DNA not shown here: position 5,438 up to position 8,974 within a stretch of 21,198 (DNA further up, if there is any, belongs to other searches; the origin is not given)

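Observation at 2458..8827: Compact two-gene defence-like module: extended beta-class MTase plus DEAH helicase-nuclease, translationally coupled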

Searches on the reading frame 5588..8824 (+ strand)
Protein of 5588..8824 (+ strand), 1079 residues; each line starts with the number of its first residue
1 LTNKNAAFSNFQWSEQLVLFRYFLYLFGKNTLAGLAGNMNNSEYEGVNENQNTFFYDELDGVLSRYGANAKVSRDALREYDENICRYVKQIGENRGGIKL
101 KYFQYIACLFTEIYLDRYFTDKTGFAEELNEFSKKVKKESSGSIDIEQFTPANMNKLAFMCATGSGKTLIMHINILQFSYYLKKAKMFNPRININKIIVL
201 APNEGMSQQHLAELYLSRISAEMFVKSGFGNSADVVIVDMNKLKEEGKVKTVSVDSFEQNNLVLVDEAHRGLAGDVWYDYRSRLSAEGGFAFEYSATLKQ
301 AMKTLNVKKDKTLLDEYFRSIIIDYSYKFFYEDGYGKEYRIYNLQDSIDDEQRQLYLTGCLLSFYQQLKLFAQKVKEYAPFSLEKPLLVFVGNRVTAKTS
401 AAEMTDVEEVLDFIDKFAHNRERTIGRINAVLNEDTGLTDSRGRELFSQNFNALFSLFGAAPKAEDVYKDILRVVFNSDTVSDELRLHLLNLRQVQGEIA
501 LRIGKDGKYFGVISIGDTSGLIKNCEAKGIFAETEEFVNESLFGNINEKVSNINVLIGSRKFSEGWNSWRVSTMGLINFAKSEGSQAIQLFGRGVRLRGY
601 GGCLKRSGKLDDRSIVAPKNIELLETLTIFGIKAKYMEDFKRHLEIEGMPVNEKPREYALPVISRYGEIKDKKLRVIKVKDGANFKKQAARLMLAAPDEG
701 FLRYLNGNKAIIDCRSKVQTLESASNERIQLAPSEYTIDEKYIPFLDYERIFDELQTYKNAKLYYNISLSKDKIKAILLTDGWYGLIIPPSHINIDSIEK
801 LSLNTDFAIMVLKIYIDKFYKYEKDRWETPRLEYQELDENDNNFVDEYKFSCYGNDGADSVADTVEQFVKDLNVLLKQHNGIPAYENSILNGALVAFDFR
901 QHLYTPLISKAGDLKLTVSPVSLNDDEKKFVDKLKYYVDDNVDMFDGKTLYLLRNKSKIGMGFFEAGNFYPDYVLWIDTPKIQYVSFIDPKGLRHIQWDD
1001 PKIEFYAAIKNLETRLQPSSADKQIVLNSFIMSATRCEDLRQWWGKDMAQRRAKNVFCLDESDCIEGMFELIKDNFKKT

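Call 7: search_protein_families(library=pfam, proteins=[window:5588-8824:+], max_evalue=0.1)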
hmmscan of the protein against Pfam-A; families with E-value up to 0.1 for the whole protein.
window:5588-8824:+ (1079 aa): 3 families
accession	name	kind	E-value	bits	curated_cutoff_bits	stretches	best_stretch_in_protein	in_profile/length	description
PF04851.21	ResIII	-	3.8e-08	33.8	22.5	1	147-277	20-143/164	Type III restriction enzyme, res subunit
PF00270.35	DEAD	-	3.6e-06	27.3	26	1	158-300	18-162/167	DEAD/DEAH box helicase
PF18766.7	SWI2_SNF2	-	0.0001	22.5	26.7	1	163-299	27-158/221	SWI2/SNF2 ATPase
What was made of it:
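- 5588..8827 (+): res: 1079-aa SF2 DEAH helicase with a C-terminal PD-(D/E)xK nuclease. TTG start overlaps the mod stop (tTGA). Pfam ResIII, E 3.8e-8 (call 7).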

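Call 8: search_protein_families(library=padloc, proteins=[window:5588-8824:+], max_evalue=0.1)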
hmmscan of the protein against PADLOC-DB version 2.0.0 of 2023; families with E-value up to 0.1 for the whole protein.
window:5588-8824:+ (1079 aa): 2 families
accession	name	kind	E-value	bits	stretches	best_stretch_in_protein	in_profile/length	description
PDLC03654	REase_III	-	4.8e-180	598.8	2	316-1042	377-1096/1154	Type III restriction enzyme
PDLC01439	typeIV_DinG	-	0.031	10.9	0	231-270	160-196/575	CAS-IV-A; associated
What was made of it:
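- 5588..8827 (+): PADLOC REase_III PDLC03654, E 5e-180 (call 8).
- On Type III restriction-modification: Only one of PADLOC's REase_III models matches (call 8).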

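Call 9: search_protein_families(library=ncbifam, proteins=[window:5588-8824:+], max_evalue=0.1)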
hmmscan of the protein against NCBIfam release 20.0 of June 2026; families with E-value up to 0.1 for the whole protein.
window:5588-8824:+ (1079 aa): 0 families

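Call 12: search_solved_structures(query=window:5588-8824:+, max_evalue=0.01)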
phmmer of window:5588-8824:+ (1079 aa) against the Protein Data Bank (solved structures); distinct sequences matched with E-value up to 0.01: 0.

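Call 15: find_homologous_proteins(query=window:5588-8824:+)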
Query window:5588-8824:+ (1079 aa): 4401 proteins with E <= 0.001 among 8000 candidates; the best 120 are listed.
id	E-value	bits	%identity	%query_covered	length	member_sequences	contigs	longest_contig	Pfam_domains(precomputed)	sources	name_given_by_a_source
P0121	0.0e+0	2448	100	100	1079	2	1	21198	PF00270.36,PF04851.22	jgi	-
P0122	0.0e+0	1926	78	99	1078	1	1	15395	PF04851.22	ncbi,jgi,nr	ncbi:MAG: DEAD/DEAH box helicase family protein [Holophagales bacterium]|jgi:superfamily II DNA or R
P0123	0.0e+0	1921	78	99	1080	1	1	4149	PF00270.36,PF04851.22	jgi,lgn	jgi:hypothetical protein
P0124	0.0e+0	1913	77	100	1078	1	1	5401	PF00270.36,PF04851.22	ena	-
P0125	0.0e+0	1908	79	99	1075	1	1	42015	PF00270.36,PF04851.22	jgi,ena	-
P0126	0.0e+0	1899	78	99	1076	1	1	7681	PF00270.36,PF04851.22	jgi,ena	-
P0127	0.0e+0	1886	77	99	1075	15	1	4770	PF04851.22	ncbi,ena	-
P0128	0.0e+0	1882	77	99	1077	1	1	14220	PF00270.36,PF04851.22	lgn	-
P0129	0.0e+0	1880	77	99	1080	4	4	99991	PF00270.36,PF04851.22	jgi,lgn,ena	-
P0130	0.0e+0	1863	77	99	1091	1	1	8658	PF00270.36,PF18766.8,PF04851.22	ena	-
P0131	0.0e+0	1863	76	99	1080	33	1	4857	PF00270.36,PF04851.22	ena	-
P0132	0.0e+0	1862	76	99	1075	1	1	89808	PF00270.36,PF04851.22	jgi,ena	-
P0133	0.0e+0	1860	76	99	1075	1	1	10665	PF00270.36,PF04851.22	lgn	-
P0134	0.0e+0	1851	75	99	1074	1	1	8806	PF00270.36,PF04851.22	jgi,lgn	jgi:superfamily II DNA or RNA helicase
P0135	0.0e+0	1848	75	99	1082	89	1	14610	PF00270.36,PF04851.22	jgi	jgi:hypothetical protein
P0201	0.0e+0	1590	65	99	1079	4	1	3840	PF00270.36,PF18766.8,PF04851.22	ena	-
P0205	0.0e+0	1561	65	99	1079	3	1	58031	PF00270.36,PF04851.22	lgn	-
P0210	0.0e+0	1542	66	98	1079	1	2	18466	PF04851.22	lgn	-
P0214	0.0e+0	1534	65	98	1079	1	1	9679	PF00270.36,PF04851.22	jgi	jgi:hypothetical protein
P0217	0.0e+0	1520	65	98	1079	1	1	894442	PF00270.36,PF04851.22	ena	-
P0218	0.0e+0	1520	65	98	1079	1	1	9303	PF00270.36,PF04851.22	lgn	-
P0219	0.0e+0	1518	65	98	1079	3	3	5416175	PF00270.36,PF04851.22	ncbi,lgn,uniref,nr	ncbi:hypothetical protein GMA19_00819 [Paenibacillus polymyxa E681]|uniref:DEAD/DEAH box helicase fa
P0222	0.0e+0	1505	65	98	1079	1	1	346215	PF00270.36,PF04851.22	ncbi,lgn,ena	-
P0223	0.0e+0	1494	64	98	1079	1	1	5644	PF00270.36,PF04851.22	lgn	-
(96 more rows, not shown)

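Call 47: predict_structure(alignment_id=A2)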
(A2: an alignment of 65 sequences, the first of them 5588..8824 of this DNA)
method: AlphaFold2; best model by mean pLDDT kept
length: 1079 residues; sequences in the alignment: 65
mean_pLDDT: 73.9   pTM: 0.43
mean pLDDT of the five models: 73.9, 72.1, 72.0, 72.0, 69.8
residues with pLDDT >= 90: 210; 70-90: 509; 50-70: 197; < 50: 163
segments of 3 or more residues with pLDDT < 50: 1-10, 161-167, 245-256, 268-274, 295-297, 299-301, 326-341, 343-346, 393-404, 559-597, 605-610, 634-654, 719-732, 856-858
pLDDT, mean of each block of 10 residues (from residue 1): 32 67 86 72 75 87 82 90 90 73 79 86 90 87 80 65 48 84 81 70 67 82 69 75 49 45 56 53 60 52 57 70 49 42 56 85 88 82 73 44 61 89 90 77 63 83 90 86 78 74 87 71 80 71 67 72 33 25 28 48 51 67 65 47 36 66 90 87 82 87 78 63 36 72 91 92 87 90 81 77 88 91 84 87 87 60 88 91 89 90 92 76 90 93 86 75 58 90 91 84 86 87 90 91 90 93 92 65
secondary structure, 60 per line:
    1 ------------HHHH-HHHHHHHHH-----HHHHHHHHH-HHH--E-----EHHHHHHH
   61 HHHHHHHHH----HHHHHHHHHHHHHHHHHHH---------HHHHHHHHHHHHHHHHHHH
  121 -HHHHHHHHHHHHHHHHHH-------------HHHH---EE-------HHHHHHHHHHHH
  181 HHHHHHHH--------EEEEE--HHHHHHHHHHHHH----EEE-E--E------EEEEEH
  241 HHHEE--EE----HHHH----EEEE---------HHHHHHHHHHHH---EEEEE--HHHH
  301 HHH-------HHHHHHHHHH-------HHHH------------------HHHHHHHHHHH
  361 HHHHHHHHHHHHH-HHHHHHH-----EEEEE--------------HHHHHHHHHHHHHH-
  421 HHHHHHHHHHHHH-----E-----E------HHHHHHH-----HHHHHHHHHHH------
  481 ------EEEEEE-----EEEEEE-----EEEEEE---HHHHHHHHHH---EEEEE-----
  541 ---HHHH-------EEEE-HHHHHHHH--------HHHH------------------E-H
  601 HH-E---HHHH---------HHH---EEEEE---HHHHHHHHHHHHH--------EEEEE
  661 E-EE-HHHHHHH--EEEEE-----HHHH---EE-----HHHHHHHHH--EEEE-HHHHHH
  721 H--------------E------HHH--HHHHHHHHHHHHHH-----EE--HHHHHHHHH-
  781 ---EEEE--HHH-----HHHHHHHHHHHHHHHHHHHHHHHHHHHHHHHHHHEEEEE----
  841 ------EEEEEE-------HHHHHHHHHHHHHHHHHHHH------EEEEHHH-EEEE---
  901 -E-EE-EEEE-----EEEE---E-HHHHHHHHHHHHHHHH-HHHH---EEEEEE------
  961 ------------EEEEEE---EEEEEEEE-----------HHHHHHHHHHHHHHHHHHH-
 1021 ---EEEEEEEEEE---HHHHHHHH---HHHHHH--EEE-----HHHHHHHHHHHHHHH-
elements in order (helices of 4 or more, strands of 3 or more residues): H13-16 H18-26 H32-40 H54-69 H74-92 H102-120 H122-139 H153-156 H169-188 E197-201 H204-216 E221-223 E235-239 H240-243 H254-257 E262-265 H275-286 E290-294 H297-303 H311-320 H328-331 H350-373 H375-381 E387-391 H406-419 H421-433 H452-458 H464-474 E487-492 E498-503 E509-514 H518-527 E531-535 H544-547 E555-558 H560-567 H576-579 H608-611 E627-631 H635-647 E656-661 H666-672 E675-679 H685-688 H699-707 E710-713 H715-721 H748-761 H771-779 E784-787 H798-831 E832-836 E847-852 H860-879 E886-889 E894-897 E907-910 E916-919 H925-940 H942-945 E949-954 E973-978 E982-989 H1001-1019 E1024-1033 H1037-1044 H1048-1053 E1056-1058 H1064-1078
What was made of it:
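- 5588..6037 (+): Res N-terminal leader (aa 1-150), a helical module specific to this family. AF2 models it as helices with pLDDT about 80-90 (call 47).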

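Call 51: fold_search(model_id=the predicted structure, library=pdb)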
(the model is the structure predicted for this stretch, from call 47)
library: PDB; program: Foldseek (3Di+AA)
matches with E <= 10: 892; with E <= 0.001: 21
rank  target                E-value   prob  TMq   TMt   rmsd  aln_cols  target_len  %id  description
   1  6crm_A                1.1e-04  1.00  0.16  0.29  12.8       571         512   12  Crystal Structure of RecQ catalytic core from C. sakazakii bound to an unfolded G-quadruplex (released 2018-10-17)
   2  6jde_A                1.2e-04  1.00  0.13  0.21  13.4       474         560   11  crystal structure of a DNA repair protein (released 2019-06-26)
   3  8ebu_A                2.2e-04  0.98  0.14  0.22  16.3       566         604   10  XPC release from Core7-XPA-DNA (Cy5) (released 2023-04-19)
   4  1oyw                  3.0e-04  1.00  0.17  0.33  13.0       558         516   11  Structure of the RecQ Catalytic Core (released 2003-10-07)
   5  8h5z_A                3.4e-04  0.99  0.13  0.23  13.7       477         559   11  Crystal structure of RadD/ATP analogue complex (released 2023-10-18)
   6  9jnu_K                3.6e-04  0.98  0.19  0.33  17.1       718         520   12  Structure of isw1-nucleosome complex in ADP state (released 2025-04-09)
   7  4tmu_A                3.7e-04  1.00  0.17  0.31  12.4       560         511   11  Crystal structure of RecQ catalytic core from C. sakazakii bound to DNA (released 2015-03-11)
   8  5ooq_B                3.7e-04  0.98  0.13  0.15  20.2       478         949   12  Structure of the Mtr4 Nop53 Complex (released 2017-09-20)
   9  8q9t_A                4.6e-04  0.95  0.17  0.17  30.7       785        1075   11  CryoEM structure of a S. Cerevisiae Ski238 complex bound to RNA (released 2023-11-29)
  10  3h1t                  4.9e-04  0.99  0.17  0.29  10.8       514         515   13  The fragment structure of a putative HsdR subunit of a type I restriction enzyme from Vibrio vulnificus YJ016 (released 2009-10-20)
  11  1wp9_D                5.1e-04  0.99  0.19  0.37  17.0       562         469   12  Crystal structure of Pyrococcus furiosus Hef helicase domain (released 2005-02-01)
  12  6p4w_A                5.1e-04  0.98  0.14  0.28  16.2       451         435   11  XPB helicase in a complex with truncated Bax1 from Sulfurisphaera tokodaii at 2.96 Angstrom resolution (released 2020-06-03)
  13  8h5y_A                5.1e-04  0.97  0.14  0.23  14.2       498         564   11  Crystal structure of RadD- ADP complex (released 2023-10-18)
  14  5e7m                  5.1e-04  0.92  0.12  0.25  20.0       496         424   14  Crystal structure of the active catalytic core of the human DEAD-box protein DDX3 bound to AMPPNP (released 2015-12-02)
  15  8t5s_A                6.0e-04  0.94  0.17  0.24  22.1       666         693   10  Cryo-EM structure of DRH-1 helicase and C-terminal domain bound to dsRNA (released 2024-05-15)
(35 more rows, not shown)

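Call 53: search_solved_structures(query=A2, max_evalue=10, show_alignments=2)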
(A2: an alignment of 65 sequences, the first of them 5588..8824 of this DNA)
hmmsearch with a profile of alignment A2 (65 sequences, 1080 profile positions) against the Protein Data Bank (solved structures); distinct sequences matched with E-value up to 10: 2.
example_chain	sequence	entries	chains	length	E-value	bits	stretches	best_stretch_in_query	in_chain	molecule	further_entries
1wrb_A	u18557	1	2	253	0.26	12.4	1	161-218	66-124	DjVLGB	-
9wo1_A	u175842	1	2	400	0.48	11.5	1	776-849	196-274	Osmotically inducible protein C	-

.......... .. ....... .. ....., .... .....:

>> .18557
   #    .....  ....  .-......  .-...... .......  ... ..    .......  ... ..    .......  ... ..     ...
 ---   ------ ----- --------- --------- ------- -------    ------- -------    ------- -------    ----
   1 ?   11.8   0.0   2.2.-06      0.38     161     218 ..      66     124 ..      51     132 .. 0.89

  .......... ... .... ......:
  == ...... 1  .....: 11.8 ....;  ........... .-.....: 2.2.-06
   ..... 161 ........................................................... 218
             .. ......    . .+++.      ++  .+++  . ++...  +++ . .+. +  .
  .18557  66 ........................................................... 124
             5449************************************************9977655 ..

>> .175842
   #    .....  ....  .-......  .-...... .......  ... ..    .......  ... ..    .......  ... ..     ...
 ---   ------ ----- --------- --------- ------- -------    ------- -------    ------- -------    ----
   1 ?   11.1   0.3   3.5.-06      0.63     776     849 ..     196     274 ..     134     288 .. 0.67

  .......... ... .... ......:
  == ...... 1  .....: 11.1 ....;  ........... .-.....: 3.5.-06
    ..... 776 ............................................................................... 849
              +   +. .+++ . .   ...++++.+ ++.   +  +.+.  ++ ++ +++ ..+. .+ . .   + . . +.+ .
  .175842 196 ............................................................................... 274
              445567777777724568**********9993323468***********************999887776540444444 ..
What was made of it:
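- On Type III restriction-modification: No PDB sequence hit with a single sequence or with a 65-sequence profile at E up to 10 (calls 12, 53).
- The PDB profile search finds nothing at E up to 10 (calls 12, 53). Res is unrelated in sequence to canonical Res proteins (call 53).
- Tried and rejected: Sequence profile search found nothing (call 53).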

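Call 78: find_related_loci(query=A2, collection=metagenome_contigs, flank=8000)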
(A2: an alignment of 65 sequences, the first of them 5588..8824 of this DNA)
Query A2 (1079 aa) in metagenome_contigs; peptide patterns used: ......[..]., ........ (x = any residue, [..] = any of these).
600 stretches matched a pattern (row limit reached: there are more); 564 encode a relative of the query (tblastn E <= 1e-3); the best 80 are kept; 80 distinct loci.
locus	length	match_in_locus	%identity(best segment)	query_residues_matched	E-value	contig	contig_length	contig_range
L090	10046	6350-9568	77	1-1072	0e+0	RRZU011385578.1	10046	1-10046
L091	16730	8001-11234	77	1-1072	0e+0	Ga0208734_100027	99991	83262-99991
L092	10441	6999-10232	76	1-1072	0e+0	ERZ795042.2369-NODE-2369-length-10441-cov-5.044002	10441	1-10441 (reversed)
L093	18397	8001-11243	75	1-1075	0e+0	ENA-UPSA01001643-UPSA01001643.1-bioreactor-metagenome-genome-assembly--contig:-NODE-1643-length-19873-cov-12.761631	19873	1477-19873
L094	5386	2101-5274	76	13-1076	0e+0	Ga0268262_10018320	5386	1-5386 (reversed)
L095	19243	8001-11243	76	1-1072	0e+0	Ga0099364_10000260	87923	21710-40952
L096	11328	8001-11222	72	4-1072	0e+0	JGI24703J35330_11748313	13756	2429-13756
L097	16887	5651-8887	69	1-1072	0e+0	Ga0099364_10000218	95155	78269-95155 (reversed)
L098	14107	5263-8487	69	7-1072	0e+0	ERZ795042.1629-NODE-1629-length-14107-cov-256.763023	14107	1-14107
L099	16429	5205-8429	66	4-1072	0e+0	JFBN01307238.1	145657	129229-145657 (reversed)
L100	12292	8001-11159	67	27-1077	0e+0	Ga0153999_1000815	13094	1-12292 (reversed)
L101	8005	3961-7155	66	13-1072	0e+0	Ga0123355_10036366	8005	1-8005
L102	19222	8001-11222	61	10-1072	0e+0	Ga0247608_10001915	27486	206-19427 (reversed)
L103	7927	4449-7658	62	10-1068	0e+0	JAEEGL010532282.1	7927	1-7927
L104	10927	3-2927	68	106-1072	0e+0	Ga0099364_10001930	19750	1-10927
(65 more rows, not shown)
